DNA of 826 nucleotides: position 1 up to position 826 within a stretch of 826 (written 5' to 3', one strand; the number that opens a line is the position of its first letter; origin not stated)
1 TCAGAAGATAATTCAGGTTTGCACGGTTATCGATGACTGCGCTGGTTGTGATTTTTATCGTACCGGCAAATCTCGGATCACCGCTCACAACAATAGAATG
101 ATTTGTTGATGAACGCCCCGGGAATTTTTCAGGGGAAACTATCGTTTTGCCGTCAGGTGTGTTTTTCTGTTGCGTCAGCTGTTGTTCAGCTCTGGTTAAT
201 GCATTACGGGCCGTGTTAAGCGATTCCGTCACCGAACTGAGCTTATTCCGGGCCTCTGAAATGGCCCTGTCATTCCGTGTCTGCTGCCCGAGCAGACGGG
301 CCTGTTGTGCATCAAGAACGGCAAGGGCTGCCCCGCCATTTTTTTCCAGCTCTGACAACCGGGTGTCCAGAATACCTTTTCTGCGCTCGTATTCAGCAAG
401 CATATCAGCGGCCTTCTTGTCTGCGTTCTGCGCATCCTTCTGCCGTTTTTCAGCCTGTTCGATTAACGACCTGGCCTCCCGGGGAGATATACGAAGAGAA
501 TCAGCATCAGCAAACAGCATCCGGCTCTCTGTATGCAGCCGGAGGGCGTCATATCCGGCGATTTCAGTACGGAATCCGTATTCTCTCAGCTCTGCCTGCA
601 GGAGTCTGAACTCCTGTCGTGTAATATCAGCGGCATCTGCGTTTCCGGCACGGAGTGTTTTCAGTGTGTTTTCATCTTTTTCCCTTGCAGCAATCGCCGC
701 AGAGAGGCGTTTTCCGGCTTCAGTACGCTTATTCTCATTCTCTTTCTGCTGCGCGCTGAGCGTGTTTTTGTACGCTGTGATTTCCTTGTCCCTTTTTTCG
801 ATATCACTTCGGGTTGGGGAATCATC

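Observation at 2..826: Predicted but unseen locus context: immunity gene and pore-forming domain downstream, SOS promoter and TonB box upstream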

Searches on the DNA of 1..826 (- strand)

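Call 6: search_dna_similar(query=window:1-826:-, collection=plasmids, mode=near, max_rows=30)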
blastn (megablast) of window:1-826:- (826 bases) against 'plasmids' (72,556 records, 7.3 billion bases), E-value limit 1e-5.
Records with a match: 1007; places in all: 1039; records where one place covers at least 80% of the query: 922.
Best place of each record, by identity: >=99% 265; 95-99% 733; 90-95% 9.
By first word of the organism name: Escherichia 803; Salmonella 182; Shigella 16; Klebsiella 5; uncultured 1.
By predicted mobility (MOB-suite, as given by PLSDB): conjugative 957; mobilizable 32; non-mobilizable 18.
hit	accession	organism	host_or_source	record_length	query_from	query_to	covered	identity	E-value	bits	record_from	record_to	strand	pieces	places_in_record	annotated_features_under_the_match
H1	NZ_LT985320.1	Escherichia coli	-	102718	1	826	100%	99.9%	0e+0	1520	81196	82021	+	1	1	colicin Ia central receptor-binding domain-containing protein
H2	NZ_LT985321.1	Escherichia coli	-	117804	1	826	100%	99.9%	0e+0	1520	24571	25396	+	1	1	hypothetical protein | colicin Ia central receptor-binding domain-containing protein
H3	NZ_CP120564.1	Escherichia coli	Homo sapiens,isolate,feces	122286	1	826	100%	99.8%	0e+0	1515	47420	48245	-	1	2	colicin Ia central receptor-binding domain-containing protein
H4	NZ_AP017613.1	Escherichia coli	Sus scrofa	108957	1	826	100%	99.6%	0e+0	1509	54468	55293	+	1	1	hypothetical protein | colicin Ia central receptor-binding domain-containing protein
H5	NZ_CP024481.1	Escherichia coli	Homo sapiens,stool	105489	1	826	100%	99.6%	0e+0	1509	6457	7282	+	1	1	colicin Ia central receptor-binding domain-containing protein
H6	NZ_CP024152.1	Escherichia coli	single cell,clinical patient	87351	1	826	100%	99.6%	0e+0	1509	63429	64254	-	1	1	colicin Ia central receptor-binding domain-containing protein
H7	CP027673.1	Escherichia coli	Homo sapiens,stool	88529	1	826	100%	99.6%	0e+0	1509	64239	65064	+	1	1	record has no annotation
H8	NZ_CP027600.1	Escherichia coli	Homo sapiens,stool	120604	1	826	100%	99.6%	0e+0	1509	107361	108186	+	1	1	hypothetical protein | colicin Ia central receptor-binding domain-containing protein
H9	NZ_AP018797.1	Escherichia coli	Bos taurus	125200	1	826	100%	99.6%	0e+0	1509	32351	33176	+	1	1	hypothetical protein | colicin Ia central receptor-binding domain-containing protein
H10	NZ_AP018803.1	Escherichia coli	Bos taurus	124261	1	826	100%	99.6%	0e+0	1509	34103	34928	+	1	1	hypothetical protein | colicin Ia central receptor-binding domain-containing protein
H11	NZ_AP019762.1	Escherichia coli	Homo sapiens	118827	1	826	100%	99.6%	0e+0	1509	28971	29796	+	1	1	hypothetical protein | colicin Ia central receptor-binding domain-containing protein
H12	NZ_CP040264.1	Escherichia coli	Bivalve mollusk,Whole organism,marine ...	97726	1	826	100%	99.6%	0e+0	1509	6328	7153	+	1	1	colicin Ia central receptor-binding domain-containing protein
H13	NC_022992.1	Escherichia coli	-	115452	1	826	100%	99.6%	0e+0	1509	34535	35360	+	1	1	hypothetical protein | colicin Ia central receptor-binding domain-containing protein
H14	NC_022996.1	Escherichia coli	-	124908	1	826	100%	99.6%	0e+0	1509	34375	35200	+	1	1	hypothetical protein | colicin Ia central receptor-binding domain-containing protein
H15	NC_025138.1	Escherichia coli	Homo sapiens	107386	1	826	100%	99.6%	0e+0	1509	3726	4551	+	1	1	hypothetical protein | colicin Ia central receptor-binding domain-containing protein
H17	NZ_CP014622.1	Salmonella enterica subsp. enterica serovar Anatum str. ...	Bos taurus,bovine pre-evisceration ...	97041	1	826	100%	99.6%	0e+0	1509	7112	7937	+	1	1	colicin Ia central receptor-binding domain-containing protein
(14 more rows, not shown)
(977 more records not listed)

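Call 9: get_annotated_region(hit=H1, flank=4000)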
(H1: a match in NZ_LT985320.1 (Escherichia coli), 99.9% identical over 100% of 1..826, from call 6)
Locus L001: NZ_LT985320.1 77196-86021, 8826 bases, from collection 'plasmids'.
description: Escherichia coli strain ECOR 3 plasmid RCS85_pII, complete sequence
organism: Escherichia coli (NCBI taxid 562)
taxonomy: Bacteria; Pseudomonadota; Gammaproteobacteria; Enterobacterales; Enterobacteriaceae; Escherichia; Escherichia coli
host: -; source: -; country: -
typing (MOB-suite, as given by PLSDB): conjugative; replicon IncK2/Z; relaxase MOBP; mating-pair formation MPF_I
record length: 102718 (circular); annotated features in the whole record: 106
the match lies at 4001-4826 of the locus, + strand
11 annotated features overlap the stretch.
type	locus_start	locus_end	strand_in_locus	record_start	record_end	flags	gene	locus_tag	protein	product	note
CDS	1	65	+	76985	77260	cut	-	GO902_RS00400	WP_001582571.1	type II toxin-antitoxin system RelE/ParE family toxin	GO:0030541 - plasmid partitioning [Evidence IEA]; GO:0051290 - protein heterotetramerization [Evidence IEA]; GO:0009432 ...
CDS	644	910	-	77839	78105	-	-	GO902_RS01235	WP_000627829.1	hypothetical protein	-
CDS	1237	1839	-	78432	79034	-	-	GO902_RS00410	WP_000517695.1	ProQ/FINO family protein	-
CDS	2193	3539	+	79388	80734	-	yagA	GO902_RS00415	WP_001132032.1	protein YagA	-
CDS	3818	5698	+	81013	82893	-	-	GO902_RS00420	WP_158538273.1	colicin Ia central receptor-binding domain-containing protein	GO:0019835 - cytolysis [Evidence IEA]; GO:0050829 - defense response to Gram-negative bacterium [Evidence IEA]; ...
CDS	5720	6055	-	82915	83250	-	-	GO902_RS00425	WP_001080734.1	colicin 1A immunity protein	-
CDS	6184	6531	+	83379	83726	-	-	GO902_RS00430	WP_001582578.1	DUF6404 family protein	-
CDS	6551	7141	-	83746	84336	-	-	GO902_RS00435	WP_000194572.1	hypothetical protein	-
CDS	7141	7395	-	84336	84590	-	-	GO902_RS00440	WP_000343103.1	hypothetical protein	-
CDS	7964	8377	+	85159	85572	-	-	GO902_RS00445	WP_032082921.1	hypothetical protein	-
CDS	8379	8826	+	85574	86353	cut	-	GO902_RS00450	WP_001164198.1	site-specific integrase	GO:0015074 - DNA integration [Evidence IEA]; GO:0006310 - DNA recombination [Evidence IEA]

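Call 10: get_annotated_region(hit=H3, flank=4000)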
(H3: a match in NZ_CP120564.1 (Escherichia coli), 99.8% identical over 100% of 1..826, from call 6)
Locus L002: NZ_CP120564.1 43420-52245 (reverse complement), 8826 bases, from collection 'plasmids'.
description: Escherichia coli strain H22 plasmid pH22_122286, complete sequence
organism: Escherichia coli (NCBI taxid 562)
taxonomy: Bacteria; Pseudomonadota; Gammaproteobacteria; Enterobacterales; Enterobacteriaceae; Escherichia; Escherichia coli
host: -; source: Homo sapiens,isolate,feces; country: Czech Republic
typing (MOB-suite, as given by PLSDB): conjugative; replicon IncFIB,IncFIC,rep_cluster_2244; relaxase MOBF; mating-pair formation MPF_F
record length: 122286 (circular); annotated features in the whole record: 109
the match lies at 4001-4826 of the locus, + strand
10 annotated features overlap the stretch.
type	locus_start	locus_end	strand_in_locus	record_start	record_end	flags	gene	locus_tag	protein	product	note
CDS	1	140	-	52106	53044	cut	-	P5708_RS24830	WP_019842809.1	alpha/beta hydrolase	-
CDS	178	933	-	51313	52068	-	-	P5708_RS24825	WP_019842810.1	SDR family NAD(P)-dependent oxidoreductase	-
CDS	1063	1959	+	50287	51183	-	-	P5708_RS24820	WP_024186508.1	LysR family transcriptional regulator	-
CDS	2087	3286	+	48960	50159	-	lolC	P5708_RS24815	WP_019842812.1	lipoprotein-releasing ABC transporter permease subunit LolC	GO:0042953 - lipoprotein transport [Evidence IEA]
CDS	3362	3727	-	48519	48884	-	-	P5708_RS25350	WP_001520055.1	hypothetical protein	-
CDS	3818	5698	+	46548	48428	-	-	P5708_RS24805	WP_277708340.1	colicin Ia central receptor-binding domain-containing protein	GO:0019835 - cytolysis [Evidence IEA]; GO:0050829 - defense response to Gram-negative bacterium [Evidence IEA]; ...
CDS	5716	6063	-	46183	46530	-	-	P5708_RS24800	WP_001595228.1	colicin E1 family microcin immunity protein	GO:0030153 - bacteriocin immunity [Evidence IEA]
CDS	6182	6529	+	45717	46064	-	-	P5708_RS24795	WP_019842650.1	DUF6404 family protein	-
CDS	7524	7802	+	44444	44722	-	-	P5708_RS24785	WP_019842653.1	ribbon-helix-helix domain-containing protein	-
CDS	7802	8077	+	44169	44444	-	-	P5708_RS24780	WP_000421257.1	type II toxin-antitoxin system RelE/ParE family toxin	GO:0030541 - plasmid partitioning [Evidence IEA]; GO:0051290 - protein heterotetramerization [Evidence IEA]; GO:0009432 ...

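Call 11: search_dna_similar(query=window:1-826:-, collection=ecoli_genomes, mode=near, max_rows=20)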
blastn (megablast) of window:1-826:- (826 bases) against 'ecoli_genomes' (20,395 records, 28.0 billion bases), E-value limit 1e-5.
Records with a match: 738; places in all: 759; records where one place covers at least 80% of the query: 665.
Genomes with a match: 689 of 5426; with a place that covers at least 80% of the query: 628. Places per genome that has any: lowest 1, median 1, highest 3. On chromosomes: 10 places; on plasmids: 749.
Best place of each record, by identity: >=99% 230; 95-99% 494; 90-95% 14.
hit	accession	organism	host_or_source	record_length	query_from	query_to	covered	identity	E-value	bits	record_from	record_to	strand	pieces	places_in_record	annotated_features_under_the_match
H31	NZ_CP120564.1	Escherichia coli strain H22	Homo sapiens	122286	1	826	100%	99.8%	0e+0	1515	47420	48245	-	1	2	colicin Ia central receptor-binding domain-containing protein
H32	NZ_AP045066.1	Escherichia coli strain JNE23-001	Homo sapiens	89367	1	826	100%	99.6%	0e+0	1524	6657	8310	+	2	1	colicin Ia central receptor-binding domain-containing protein | IS6-like element IS26 family transposase | hypothetical protein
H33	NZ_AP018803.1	Escherichia coli strain E2863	Bos taurus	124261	1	826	100%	99.6%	0e+0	1509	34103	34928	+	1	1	colicin Ia central receptor-binding domain-containing protein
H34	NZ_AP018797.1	Escherichia coli strain E2855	Bos taurus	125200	1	826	100%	99.6%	0e+0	1509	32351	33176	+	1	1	colicin Ia central receptor-binding domain-containing protein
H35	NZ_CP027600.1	Escherichia coli strain 97-3250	Homo sapiens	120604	1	826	100%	99.6%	0e+0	1509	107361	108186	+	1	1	colicin Ia central receptor-binding domain-containing protein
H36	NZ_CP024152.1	Escherichia coli strain 14EC033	clinical patient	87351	1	826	100%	99.6%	0e+0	1509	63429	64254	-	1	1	colicin Ia central receptor-binding domain-containing protein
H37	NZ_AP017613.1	Escherichia coli strain 20Ec-P-124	Sus scrofa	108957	1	826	100%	99.6%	0e+0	1509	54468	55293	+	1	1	colicin Ia central receptor-binding domain-containing protein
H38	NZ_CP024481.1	Escherichia coli strain 2011C-4315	Homo sapiens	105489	1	826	100%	99.6%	0e+0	1509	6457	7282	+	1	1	colicin Ia central receptor-binding domain-containing protein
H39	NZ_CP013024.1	Escherichia coli strain 2009C-3133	Homo sapiens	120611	1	826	100%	99.6%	0e+0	1509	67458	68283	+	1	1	colicin Ia central receptor-binding domain-containing protein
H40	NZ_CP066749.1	Escherichia coli O157:H7 strain ECP19-2498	missing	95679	1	826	100%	99.6%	0e+0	1509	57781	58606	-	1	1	colicin Ia central receptor-binding domain-containing protein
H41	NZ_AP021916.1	Escherichia coli strain WP2-W18-CRE-03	-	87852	1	826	100%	99.6%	0e+0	1509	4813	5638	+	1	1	colicin Ia central receptor-binding domain-containing protein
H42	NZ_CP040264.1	Escherichia coli strain 631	Bivalve mollusk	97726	1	826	100%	99.6%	0e+0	1509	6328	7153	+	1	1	colicin Ia central receptor-binding domain-containing protein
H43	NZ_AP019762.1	Escherichia coli O111:H- strain 110512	Homo sapiens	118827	1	826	100%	99.6%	0e+0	1509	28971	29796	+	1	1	colicin Ia central receptor-binding domain-containing protein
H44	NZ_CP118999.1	Escherichia coli strain CE0032f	Bos taurus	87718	1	826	100%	99.6%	0e+0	1509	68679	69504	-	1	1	colicin Ia central receptor-binding domain-containing protein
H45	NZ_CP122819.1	Escherichia coli strain ETEC1731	Sus scrofa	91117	1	826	100%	99.6%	0e+0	1509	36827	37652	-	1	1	colicin Ia central receptor-binding domain-containing protein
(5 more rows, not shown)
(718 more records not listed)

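Call 25: search_dna_similar(query=window:1-826:-, collection=plasmids, mode=near, max_rows=60, rows=spread)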
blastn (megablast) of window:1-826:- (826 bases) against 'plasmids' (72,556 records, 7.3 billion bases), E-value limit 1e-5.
Records with a match: 1007; places in all: 1039; records where one place covers at least 80% of the query: 922.
Best place of each record, by identity: >=99% 265; 95-99% 733; 90-95% 9.
By first word of the organism name: Escherichia 803; Salmonella 182; Shigella 16; Klebsiella 5; uncultured 1.
By predicted mobility (MOB-suite, as given by PLSDB): conjugative 957; mobilizable 32; non-mobilizable 18.
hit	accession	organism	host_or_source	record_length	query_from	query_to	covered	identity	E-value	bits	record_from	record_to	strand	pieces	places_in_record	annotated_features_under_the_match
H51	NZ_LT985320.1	Escherichia coli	-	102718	1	826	100%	99.9%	0e+0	1520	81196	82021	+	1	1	colicin Ia central receptor-binding domain-containing protein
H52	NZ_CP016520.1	Salmonella enterica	Chicken Meat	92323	1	826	100%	99.6%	0e+0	1509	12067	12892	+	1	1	colicin Ia central receptor-binding domain-containing protein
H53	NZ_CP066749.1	Escherichia coli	-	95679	1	826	100%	99.6%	0e+0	1509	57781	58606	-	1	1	colicin Ia central receptor-binding domain-containing protein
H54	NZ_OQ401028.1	Escherichia coli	-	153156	1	826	100%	99.6%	0e+0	1509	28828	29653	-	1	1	colicin Ia central receptor-binding domain-containing protein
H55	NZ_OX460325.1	Escherichia coli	Derived from parental isolate EC0026B ...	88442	1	826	100%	99.5%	0e+0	1504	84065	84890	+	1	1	colicin Ia central receptor-binding domain-containing protein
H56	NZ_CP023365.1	Escherichia coli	canine,whole organism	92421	1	826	100%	99.3%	0e+0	1493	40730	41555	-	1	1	colicin Ia central receptor-binding domain-containing protein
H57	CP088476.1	Escherichia coli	Homo sapiens,blood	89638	1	826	100%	99.3%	0e+0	1493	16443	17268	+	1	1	colicin 1A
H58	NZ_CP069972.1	Escherichia coli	Homo sapiens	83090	1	826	100%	99.3%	0e+0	1493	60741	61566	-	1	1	colicin Ia central receptor-binding domain-containing protein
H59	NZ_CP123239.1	Escherichia coli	Homo sapiens,blood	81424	1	826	100%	99.3%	0e+0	1493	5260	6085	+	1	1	colicin Ia central receptor-binding domain-containing protein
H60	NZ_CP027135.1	Escherichia coli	-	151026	1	826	100%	99.2%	0e+0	1487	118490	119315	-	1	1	none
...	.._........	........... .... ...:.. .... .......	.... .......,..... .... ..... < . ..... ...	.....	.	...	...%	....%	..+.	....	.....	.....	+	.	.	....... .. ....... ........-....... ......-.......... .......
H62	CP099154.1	Escherichia coli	culture,Pooled sediment sample ...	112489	1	826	100%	99.2%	0e+0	1487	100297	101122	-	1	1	none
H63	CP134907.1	Escherichia coli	Homo sapiens,blood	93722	1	826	100%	99.2%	0e+0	1487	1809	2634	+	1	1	colicin Ia central receptor-binding domain-containing protein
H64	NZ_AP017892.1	Escherichia coli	-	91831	1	826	100%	99.0%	0e+0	1482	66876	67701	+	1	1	colicin Ia central receptor-binding domain-containing protein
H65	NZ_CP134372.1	Escherichia coli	Chicken,Brazilian imported chicken meats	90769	1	826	100%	99.0%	0e+0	1482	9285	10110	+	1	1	colicin Ia central receptor-binding domain-containing protein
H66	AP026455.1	Escherichia coli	whole organism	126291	1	826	100%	98.9%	0e+0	1476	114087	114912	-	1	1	hypothetical protein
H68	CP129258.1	Escherichia coli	Homo sapiens,anal swab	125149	1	826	100%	98.8%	0e+0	1471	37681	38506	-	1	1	colicin Ia central receptor-binding domain-containing protein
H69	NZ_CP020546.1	Escherichia coli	Homo sapiens,bile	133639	1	826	100%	98.7%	0e+0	1465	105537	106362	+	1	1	colicin Ia central receptor-binding domain-containing protein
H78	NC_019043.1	Escherichia coli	porcine,neonatal diarrhea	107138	1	826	100%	98.5%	0e+0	1459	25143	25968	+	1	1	colicin Ia central receptor-binding domain-containing protein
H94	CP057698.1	Escherichia coli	culture,Pooled pig faecal samples ...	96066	1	826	100%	98.5%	0e+0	1459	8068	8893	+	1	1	colicin 1B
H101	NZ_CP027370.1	Escherichia coli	Homo sapiens,stool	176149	1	826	100%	98.4%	0e+0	1454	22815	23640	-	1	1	colicin Ia central receptor-binding domain-containing protein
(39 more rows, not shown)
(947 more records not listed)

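Call 34: get_annotated_region(hit=H4, flank=2500)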
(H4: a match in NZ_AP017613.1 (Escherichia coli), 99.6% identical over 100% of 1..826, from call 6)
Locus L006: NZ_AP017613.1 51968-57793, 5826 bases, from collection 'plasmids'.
description: Escherichia coli strain 20Ec-P-124 plasmid pMRY16-002_3, complete sequence
organism: Escherichia coli (NCBI taxid 562)
taxonomy: Bacteria; Pseudomonadota; Gammaproteobacteria; Enterobacterales; Enterobacteriaceae; Escherichia; Escherichia coli
host: -; source: Sus scrofa; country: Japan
typing (MOB-suite, as given by PLSDB): conjugative; replicon IncK2/Z; relaxase MOBP; mating-pair formation MPF_I
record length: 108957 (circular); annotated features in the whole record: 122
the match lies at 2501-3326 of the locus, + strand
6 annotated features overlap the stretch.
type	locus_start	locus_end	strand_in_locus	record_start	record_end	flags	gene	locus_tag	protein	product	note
CDS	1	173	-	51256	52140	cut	-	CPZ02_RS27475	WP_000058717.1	EamA family transporter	-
CDS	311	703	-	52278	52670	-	-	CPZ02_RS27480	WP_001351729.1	isochorismatase family cysteine hydrolase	-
CDS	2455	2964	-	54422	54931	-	-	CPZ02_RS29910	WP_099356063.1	hypothetical protein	-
CDS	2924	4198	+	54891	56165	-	-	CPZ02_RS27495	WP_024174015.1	colicin Ia central receptor-binding domain-containing protein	GO:0019835 - cytolysis [Evidence IEA]; GO:0050829 - defense response to Gram-negative bacterium [Evidence IEA]; ...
CDS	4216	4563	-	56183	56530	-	-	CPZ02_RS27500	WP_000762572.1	colicin E1 family microcin immunity protein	GO:0030153 - bacteriocin immunity [Evidence IEA]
CDS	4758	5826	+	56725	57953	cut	-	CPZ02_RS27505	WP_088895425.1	IS3-like element IS2 family transposase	GO:0006313 - DNA transposition [Evidence IEA]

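Call 35: get_annotated_region(hit=H17, flank=2500)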
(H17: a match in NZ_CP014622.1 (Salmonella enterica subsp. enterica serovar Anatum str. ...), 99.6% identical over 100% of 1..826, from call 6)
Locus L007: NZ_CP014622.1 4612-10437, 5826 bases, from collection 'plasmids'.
description: Salmonella enterica subsp. enterica serovar Anatum str. USDA-ARS-USMARC-1727 isolate SAN1261-1 plasmid pSAN1-1727, complete sequence
organism: Salmonella enterica subsp. enterica serovar Anatum str. USDA-ARS-USMARC-1727 (NCBI taxid 1454584)
taxonomy: Bacteria; Pseudomonadota; Gammaproteobacteria; Enterobacterales; Enterobacteriaceae; Salmonella; Salmonella enterica; Salmonella enterica subsp. enterica serovar Anatum str. USDA-ARS-USMARC-1727
host: -; source: Bos taurus,bovine pre-evisceration carcass; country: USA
typing (MOB-suite, as given by PLSDB): conjugative; replicon IncI-gamma/K1; relaxase MOBP; mating-pair formation MPF_I
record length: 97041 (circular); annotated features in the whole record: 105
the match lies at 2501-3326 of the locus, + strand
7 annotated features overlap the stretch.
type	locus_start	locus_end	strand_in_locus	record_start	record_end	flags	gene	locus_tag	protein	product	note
CDS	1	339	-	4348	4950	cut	-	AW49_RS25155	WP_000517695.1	ProQ/FINO family protein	-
CDS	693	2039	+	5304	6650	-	yagA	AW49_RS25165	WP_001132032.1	protein YagA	-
CDS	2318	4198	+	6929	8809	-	-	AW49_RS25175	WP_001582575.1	colicin Ia central receptor-binding domain-containing protein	GO:0019835 - cytolysis [Evidence IEA]; GO:0050829 - defense response to Gram-negative bacterium [Evidence IEA]; ...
CDS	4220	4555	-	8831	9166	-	-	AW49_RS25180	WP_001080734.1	colicin 1A immunity protein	-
CDS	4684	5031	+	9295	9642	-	-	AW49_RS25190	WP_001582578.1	DUF6404 family protein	-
CDS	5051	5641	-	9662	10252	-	-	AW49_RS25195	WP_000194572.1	hypothetical protein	-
CDS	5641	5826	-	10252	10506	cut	-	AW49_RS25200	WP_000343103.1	hypothetical protein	-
